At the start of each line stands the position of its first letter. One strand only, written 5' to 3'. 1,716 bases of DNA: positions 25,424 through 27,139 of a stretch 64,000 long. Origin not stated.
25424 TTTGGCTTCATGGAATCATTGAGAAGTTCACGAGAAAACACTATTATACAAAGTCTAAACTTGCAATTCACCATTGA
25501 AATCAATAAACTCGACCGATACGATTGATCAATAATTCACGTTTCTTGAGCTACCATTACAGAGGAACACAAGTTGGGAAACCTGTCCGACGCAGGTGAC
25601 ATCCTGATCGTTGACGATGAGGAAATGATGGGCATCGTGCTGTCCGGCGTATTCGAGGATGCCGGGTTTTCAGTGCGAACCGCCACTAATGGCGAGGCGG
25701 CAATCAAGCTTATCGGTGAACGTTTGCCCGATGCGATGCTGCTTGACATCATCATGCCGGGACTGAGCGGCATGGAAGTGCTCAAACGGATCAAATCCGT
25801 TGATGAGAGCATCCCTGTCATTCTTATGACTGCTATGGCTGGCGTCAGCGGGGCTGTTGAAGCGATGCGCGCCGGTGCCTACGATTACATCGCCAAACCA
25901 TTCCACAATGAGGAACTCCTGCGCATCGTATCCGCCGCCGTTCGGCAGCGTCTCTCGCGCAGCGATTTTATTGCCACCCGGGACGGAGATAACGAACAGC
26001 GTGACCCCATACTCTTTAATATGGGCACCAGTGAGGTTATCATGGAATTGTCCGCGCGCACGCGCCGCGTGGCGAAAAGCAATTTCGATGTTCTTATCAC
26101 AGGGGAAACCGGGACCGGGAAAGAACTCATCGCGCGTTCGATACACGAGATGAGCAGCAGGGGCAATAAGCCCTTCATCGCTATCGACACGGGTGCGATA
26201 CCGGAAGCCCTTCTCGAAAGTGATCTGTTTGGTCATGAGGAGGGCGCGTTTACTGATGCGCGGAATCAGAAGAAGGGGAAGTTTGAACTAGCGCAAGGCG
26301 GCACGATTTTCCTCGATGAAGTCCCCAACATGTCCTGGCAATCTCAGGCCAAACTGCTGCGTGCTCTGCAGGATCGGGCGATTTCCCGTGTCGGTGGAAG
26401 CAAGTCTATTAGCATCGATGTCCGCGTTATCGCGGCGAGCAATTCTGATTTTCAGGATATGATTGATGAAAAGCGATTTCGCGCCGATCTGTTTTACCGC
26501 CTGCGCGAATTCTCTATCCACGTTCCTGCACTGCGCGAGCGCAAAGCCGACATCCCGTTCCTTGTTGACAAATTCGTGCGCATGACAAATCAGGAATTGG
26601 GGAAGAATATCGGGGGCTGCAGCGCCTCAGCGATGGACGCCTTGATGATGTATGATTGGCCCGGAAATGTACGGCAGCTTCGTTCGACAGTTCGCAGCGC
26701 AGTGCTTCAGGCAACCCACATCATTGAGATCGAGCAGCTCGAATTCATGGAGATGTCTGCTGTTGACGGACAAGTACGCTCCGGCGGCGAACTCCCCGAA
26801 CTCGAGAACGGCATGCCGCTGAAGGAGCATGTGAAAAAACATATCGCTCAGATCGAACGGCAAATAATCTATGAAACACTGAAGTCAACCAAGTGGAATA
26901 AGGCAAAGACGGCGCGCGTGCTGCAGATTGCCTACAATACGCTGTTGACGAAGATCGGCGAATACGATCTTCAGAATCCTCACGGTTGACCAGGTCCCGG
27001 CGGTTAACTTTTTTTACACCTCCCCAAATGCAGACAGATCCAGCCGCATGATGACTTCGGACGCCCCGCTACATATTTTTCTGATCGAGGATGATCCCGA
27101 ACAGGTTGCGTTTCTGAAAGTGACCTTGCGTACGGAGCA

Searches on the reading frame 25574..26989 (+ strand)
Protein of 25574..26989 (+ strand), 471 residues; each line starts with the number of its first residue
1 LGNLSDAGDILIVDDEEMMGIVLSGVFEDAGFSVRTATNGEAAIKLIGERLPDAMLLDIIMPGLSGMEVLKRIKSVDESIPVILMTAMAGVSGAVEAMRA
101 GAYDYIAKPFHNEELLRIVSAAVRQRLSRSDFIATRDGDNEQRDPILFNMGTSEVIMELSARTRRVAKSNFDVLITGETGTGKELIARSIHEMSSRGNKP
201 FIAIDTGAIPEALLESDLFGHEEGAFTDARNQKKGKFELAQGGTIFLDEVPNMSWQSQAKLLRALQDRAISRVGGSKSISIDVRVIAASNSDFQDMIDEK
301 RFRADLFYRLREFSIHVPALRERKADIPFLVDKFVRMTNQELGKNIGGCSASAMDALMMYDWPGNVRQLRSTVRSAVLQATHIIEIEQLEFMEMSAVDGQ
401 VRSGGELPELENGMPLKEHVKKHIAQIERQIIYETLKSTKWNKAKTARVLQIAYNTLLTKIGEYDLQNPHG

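Call 3: search_protein_families(library=pfam, proteins=[window:25574-26989:+], max_evalue=0.01)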
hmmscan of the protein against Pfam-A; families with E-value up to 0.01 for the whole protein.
window:25574-26989:+ (471 aa): 11 families
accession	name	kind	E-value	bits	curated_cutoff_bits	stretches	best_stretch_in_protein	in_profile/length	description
PF00158.32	Sigma54_activat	-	2.3e-66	223.1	20.2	1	151-316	3-168/168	Sigma-54 interaction domain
PF00072.30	Response_reg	-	5.8e-30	104.2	30.2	1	10-119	1-110/111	Response regulator receiver domain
PF14532.12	Sigma54_activ_2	-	4.6e-23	82.4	25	1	150-320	1-138/138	Sigma-54 interaction domain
PF25601.1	AAA_lid_14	-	4.9e-21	74.8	27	1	321-390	1-71/87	AAA+ ATPase lid domain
PF02954.25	HTH_8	-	2.4e-09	37.2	22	1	424-464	2-42/42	Bacterial regulatory protein, Fis family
PF07728.20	AAA_5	-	3.6e-08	33.9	22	1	172-291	1-123/139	AAA domain (dynein-related subfamily)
PF00004.35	AAA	-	9.6e-06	26.5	21.2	1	173-313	1-129/131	ATPase family associated with various cellular activities (AAA)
PF01078.27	Mg_chelatase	-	9.6e-06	25.6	20.3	0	230-290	95-157/207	Magnesium chelatase, subunit ChlI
PF07724.20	AAA_2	-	2e-05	25.1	27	1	172-302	5-136/166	AAA domain (Cdc48 subfamily)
PF00493.29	MCM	-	0.00027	20.6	23.3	1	166-296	53-178/224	MCM P-loop domain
PF07726.17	AAA_3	-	0.0067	16.8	27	0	173-290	2-111/131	ATPase family associated with various cellular activities (AAA)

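Call 4: search_protein_families(library=ncbifam, proteins=[window:25574-26989:+], max_evalue=0.001)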
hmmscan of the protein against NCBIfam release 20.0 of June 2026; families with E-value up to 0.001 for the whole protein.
window:25574-26989:+ (471 aa): 117 families (the best 25 are shown)
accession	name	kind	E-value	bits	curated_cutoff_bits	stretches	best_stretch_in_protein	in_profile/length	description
NF008469.0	PRK11361.1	equivalog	3.4e-122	408.4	714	1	8-467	5-457/461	acetoacetate metabolism transcriptional regulator AtoC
TIGR01818.1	ntrC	equivalog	1.4e-118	396.7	558.6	1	10-463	1-462/463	nitrogen regulation protein NR(I)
NF051870.1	NAssimRespRegNtrX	equivalog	2.4e-101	339.8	600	1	8-450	2-436/452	nitrogen assimilation response regulator NtrX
TIGR02915.1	PEP_resp_reg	equivalog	4.6e-101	338.8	502.6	1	10-466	1-444/445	PEP-CTERM-box response regulator transcription factor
NF007689.0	PRK10365.1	equivalog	4.7e-98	328.8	760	1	6-461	4-439/441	sigma-54-dependent response regulator transcription factor ZraR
NF041552.1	TF_PrdR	equivalog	1.5e-95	320.7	795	1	149-465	269-577/577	sigma-54 dependent transcriptional regulator PrdR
NF008176.1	PRK10923.1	equivalog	4e-95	319.1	620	1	7-465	3-467/469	nitrogen regulation protein NR(I)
NF049963.1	RespRegFlgRCampy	domain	1.7e-93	313.8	750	1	12-389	5-377/429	fla regulon two-component system response regulator FlgR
NF041946.1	LuxO_transreg_Vib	equivalog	1.7e-92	310.6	800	1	24-464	13-460/463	quorum-sensing sigma-54 dependent transcriptional regulator LuxO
NF050807.1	TransRegFlbDCaul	equivalog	9.4e-91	304.9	750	1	30-465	23-439/454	sigma-54-dependent transcriptional regulator FlbD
NF003451.0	PRK05022.1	equivalog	1.3e-90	304.6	476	1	149-455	192-499/512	nitric oxide reductase transcriptional regulator NorR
TIGR01817.1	nifA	equivalog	1.5e-90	304.4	528.85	1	141-453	193-516/534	nif-specific transcriptional activator NifA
NF011695.0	PRK15115.1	equivalog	9e-90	301.5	763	1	7-380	6-368/445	two-component system response regulator GlrR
NF038308.1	RNA_repair_RtcR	equivalog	4.9e-80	269.9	650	1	86-455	118-502/530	RNA repair transcriptional activator RtcR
TIGR02974.1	phageshock_pspF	equivalog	3.6e-78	263.1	443.55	1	150-458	2-330/336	phage shock protein operon transcriptional activator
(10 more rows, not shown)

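Call 28: find_homologous_proteins(query=window:25574-26989:+, max_evalue=1e-40)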
Query window:25574-26989:+ (471 aa): 7999 proteins with E <= 1e-40 among 8000 candidates; the best 120 are listed.
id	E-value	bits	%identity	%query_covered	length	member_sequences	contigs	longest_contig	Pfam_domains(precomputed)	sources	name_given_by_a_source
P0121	4.6e-285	964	94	100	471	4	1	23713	PF00158.33,PF25601.2,PF02954.26,PF00004.36,PF14532.13,PF07728.21,PF00072.31,PF01078.28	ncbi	ncbi:MAG: sigma-54 dependent transcriptional regulator [Bacteroidota bacterium]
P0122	2.3e-270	915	88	100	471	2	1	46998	PF00158.33,PF25601.2,PF02954.26,PF00004.36,PF14532.13,PF07728.21,PF00072.31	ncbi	-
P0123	4.3e-260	881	88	96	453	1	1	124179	PF00158.33,PF25601.2,PF02954.26,PF00004.36,PF14532.13,PF07728.21,PF00072.31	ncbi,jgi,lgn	-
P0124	6.8e-258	874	84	99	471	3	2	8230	PF00158.33,PF25601.2,PF02954.26,PF14532.13,PF07728.21,PF00072.31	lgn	-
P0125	5.3e-255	865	84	100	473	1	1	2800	PF00158.33,PF07724.21,PF25601.2,PF02954.26,PF14532.13,PF07728.21,PF00072.31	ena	-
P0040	3.4e-254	862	83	100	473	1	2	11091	PF00158.33,PF25601.2,PF02954.26,PF00004.36,PF14532.13,PF07728.21,PF00072.31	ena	-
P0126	1.3e-252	857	83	99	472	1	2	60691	PF00158.33,PF25601.2,PF02954.26,PF14532.13,PF07728.21,PF00072.31,PF01078.28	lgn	-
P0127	2.4e-252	856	83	99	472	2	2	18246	PF00158.33,PF25601.2,PF02954.26,PF14532.13,PF07728.21,PF00072.31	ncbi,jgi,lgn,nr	ncbi:MAG: sigma-54 dependent transcriptional regulator [Bacteroidota bacterium]|jgi:two-component sy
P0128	4.8e-252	855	83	99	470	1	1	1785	PF00158.33,PF25601.2,PF02954.26,PF00004.36,PF14532.13,PF07728.21,PF00072.31,PF01078.28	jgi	jgi:DNA-binding NtrC family response regulator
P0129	3.1e-244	829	79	99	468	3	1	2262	PF00158.33,PF07724.21,PF25601.2,PF02954.26,PF14532.13,PF07728.21,PF00072.31,PF01078.28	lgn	-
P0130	7.8e-244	828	80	99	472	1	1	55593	PF00158.33,PF07724.21,PF25601.2,PF02954.26,PF14532.13,PF07728.21,PF00072.31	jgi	jgi:DNA-binding NtrC family response regulator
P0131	5.6e-236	802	75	99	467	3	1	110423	PF00158.33,PF25601.2,PF02954.26,PF00004.36,PF14532.13,PF07728.21,PF00072.31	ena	-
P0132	2.2e-233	793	76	99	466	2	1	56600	PF00158.33,PF25601.2,PF02954.26,PF14532.13,PF07728.21,PF00072.31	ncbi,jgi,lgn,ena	-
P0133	7.0e-232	788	77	99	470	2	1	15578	PF00158.33,PF25601.2,PF02954.26,PF14532.13,PF07728.21,PF00072.31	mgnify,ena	mgnify:FL=1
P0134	3.8e-231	786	75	99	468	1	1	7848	PF00158.33,PF25601.2,PF02954.26,PF14532.13,PF07728.21,PF00072.31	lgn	-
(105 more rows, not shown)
